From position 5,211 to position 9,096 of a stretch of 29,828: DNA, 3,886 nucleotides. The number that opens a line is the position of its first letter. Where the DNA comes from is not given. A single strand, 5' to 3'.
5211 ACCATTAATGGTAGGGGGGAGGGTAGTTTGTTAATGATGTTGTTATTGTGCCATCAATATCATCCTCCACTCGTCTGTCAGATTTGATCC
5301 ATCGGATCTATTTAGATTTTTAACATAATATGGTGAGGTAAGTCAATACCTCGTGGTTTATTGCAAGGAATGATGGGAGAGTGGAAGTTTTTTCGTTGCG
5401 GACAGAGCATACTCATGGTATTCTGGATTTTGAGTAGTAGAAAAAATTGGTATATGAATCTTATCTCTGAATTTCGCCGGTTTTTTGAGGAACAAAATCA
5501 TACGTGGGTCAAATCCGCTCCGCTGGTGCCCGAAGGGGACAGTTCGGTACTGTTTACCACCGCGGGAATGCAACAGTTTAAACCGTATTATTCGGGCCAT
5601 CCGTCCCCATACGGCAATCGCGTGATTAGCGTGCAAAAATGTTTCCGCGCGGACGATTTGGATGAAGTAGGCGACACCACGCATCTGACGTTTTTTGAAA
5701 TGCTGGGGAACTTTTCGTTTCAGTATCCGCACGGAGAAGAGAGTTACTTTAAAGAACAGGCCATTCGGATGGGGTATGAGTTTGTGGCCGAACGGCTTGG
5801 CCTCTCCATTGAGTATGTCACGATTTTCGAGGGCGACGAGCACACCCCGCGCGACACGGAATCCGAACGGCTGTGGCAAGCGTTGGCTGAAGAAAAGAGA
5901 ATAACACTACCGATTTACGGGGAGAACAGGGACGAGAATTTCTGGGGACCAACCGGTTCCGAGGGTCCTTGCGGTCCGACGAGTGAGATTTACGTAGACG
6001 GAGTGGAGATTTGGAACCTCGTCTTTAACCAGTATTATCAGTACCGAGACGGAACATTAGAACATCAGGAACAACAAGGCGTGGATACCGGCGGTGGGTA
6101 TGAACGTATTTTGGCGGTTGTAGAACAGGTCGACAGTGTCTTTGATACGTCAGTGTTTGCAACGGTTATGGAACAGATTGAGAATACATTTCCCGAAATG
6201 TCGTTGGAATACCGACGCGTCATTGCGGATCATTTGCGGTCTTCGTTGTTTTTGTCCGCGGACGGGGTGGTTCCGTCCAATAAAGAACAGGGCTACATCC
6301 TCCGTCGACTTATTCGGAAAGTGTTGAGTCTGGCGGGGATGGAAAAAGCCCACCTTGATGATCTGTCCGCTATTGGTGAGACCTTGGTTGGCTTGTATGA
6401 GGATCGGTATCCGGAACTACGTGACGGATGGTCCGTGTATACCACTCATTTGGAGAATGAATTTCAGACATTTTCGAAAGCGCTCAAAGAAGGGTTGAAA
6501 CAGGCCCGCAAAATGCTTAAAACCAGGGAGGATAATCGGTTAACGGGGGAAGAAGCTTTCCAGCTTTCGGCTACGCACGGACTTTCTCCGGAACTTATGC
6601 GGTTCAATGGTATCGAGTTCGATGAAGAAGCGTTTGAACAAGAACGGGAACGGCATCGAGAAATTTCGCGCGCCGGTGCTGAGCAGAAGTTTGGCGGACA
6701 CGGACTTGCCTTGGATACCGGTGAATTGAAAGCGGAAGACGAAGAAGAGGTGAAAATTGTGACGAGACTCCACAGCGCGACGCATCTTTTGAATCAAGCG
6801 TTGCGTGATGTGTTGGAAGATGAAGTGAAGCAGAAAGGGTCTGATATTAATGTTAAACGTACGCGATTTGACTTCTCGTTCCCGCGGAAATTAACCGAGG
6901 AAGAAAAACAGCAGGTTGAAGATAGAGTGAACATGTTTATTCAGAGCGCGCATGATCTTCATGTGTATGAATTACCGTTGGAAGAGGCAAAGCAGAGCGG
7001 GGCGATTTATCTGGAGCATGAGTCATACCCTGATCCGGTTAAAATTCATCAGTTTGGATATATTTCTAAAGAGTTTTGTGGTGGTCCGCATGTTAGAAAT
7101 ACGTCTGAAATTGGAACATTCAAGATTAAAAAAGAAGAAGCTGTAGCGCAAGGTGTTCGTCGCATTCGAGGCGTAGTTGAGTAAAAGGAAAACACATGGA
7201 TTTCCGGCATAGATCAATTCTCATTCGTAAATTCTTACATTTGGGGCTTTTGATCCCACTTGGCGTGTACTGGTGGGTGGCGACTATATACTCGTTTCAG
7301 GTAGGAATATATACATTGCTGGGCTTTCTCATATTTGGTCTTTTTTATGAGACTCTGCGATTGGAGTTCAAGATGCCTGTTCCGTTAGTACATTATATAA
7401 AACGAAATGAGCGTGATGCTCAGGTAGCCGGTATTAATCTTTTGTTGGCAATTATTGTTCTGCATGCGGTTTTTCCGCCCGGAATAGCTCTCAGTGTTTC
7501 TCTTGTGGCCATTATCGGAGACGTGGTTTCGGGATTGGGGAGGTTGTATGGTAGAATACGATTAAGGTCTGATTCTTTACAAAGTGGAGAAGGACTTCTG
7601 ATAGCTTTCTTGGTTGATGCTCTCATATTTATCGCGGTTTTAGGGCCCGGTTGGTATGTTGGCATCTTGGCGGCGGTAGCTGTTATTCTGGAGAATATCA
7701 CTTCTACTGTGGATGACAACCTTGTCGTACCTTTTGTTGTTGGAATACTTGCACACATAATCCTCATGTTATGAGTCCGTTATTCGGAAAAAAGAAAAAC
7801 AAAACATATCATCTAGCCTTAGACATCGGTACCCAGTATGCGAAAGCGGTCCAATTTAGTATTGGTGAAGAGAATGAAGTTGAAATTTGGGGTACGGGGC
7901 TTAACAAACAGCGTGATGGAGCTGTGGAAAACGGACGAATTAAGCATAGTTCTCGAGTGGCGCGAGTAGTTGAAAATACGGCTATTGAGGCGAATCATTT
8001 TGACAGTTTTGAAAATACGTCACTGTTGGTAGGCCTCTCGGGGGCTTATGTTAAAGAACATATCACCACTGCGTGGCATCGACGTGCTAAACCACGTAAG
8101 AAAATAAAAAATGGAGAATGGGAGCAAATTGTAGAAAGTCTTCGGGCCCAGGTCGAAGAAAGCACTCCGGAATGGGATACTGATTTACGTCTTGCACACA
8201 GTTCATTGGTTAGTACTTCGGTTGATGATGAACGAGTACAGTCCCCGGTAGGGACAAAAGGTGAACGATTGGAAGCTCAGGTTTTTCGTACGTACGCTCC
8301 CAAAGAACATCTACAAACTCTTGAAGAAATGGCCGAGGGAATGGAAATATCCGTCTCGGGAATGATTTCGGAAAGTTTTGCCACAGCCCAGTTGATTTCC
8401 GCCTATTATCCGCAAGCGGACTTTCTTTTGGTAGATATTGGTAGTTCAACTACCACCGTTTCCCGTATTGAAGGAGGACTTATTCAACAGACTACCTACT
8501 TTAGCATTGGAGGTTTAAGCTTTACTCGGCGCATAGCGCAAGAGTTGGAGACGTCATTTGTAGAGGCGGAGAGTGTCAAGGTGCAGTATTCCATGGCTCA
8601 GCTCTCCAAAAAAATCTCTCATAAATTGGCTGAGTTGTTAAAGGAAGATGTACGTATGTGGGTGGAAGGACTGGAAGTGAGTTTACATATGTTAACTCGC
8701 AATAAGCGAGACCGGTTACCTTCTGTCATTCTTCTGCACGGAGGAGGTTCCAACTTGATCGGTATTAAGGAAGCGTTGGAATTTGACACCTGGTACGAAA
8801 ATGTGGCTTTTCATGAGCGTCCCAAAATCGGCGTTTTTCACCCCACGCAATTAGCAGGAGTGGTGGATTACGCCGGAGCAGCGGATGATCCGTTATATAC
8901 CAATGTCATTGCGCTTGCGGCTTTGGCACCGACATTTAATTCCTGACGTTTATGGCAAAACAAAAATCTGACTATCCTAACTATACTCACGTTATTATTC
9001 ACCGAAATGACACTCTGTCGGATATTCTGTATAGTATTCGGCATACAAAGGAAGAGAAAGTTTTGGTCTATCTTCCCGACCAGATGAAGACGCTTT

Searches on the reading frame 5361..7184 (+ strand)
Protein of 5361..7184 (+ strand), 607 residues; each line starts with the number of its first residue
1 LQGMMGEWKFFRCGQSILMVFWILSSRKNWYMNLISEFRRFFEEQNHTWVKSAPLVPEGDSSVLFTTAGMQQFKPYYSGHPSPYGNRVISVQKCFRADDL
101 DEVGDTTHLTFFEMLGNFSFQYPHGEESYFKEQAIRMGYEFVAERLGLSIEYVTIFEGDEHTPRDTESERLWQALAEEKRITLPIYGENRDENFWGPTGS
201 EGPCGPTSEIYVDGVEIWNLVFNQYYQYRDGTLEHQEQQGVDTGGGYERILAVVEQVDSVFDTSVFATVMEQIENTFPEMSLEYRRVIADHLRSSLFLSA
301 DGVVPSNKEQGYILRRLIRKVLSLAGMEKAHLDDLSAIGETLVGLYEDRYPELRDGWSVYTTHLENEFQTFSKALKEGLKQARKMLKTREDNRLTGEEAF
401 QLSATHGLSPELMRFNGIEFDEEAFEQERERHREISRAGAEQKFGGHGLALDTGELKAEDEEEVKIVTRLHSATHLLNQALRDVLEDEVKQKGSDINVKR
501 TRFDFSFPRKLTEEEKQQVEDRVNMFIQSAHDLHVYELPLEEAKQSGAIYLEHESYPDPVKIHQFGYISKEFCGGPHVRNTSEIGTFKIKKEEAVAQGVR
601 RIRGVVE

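Call 14: search_protein_families(library=pfam, proteins=[window:5361-7184:+])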
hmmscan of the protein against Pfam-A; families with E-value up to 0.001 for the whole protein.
window:5361-7184:+ (607 aa): 2 families
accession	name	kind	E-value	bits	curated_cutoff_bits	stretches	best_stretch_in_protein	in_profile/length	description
PF01411.24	tRNA-synt_2c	-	2.1e-95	320.8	30.3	1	36-459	4-451/552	tRNA synthetases class II (A)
PF07973.19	tRNA_SAD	-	2.8e-15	56.4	24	1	565-602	6-43/44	Threonyl and Alanyl tRNA synthetase second additional domain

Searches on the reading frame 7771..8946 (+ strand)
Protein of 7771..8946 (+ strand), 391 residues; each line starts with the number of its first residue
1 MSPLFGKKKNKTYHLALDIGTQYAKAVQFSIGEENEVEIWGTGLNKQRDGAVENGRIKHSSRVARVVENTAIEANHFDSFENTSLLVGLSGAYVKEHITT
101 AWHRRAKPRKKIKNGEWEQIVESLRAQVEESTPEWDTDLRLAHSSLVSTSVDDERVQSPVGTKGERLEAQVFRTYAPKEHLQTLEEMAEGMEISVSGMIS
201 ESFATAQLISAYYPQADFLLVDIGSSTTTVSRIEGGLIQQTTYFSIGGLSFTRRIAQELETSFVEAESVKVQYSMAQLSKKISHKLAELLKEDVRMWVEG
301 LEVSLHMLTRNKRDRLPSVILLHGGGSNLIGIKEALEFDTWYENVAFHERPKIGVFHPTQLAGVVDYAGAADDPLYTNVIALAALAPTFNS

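Call 14: search_protein_families(library=pfam, proteins=[window:7771-8946:+])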
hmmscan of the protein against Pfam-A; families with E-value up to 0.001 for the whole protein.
window:7771-8946:+ (391 aa): 3 families
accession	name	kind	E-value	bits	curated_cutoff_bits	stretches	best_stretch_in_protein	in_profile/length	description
PF14450.12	FtsA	-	2e-12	48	31.8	1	220-337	2-100/127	Cell division protein FtsA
PF11104.14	PilM_2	-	9.5e-08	31.8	27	1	170-340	127-298/340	Type IV pilus assembly protein PilM;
PF00022.25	Actin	-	0.00045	19.4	27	0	199-278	124-203/410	Actin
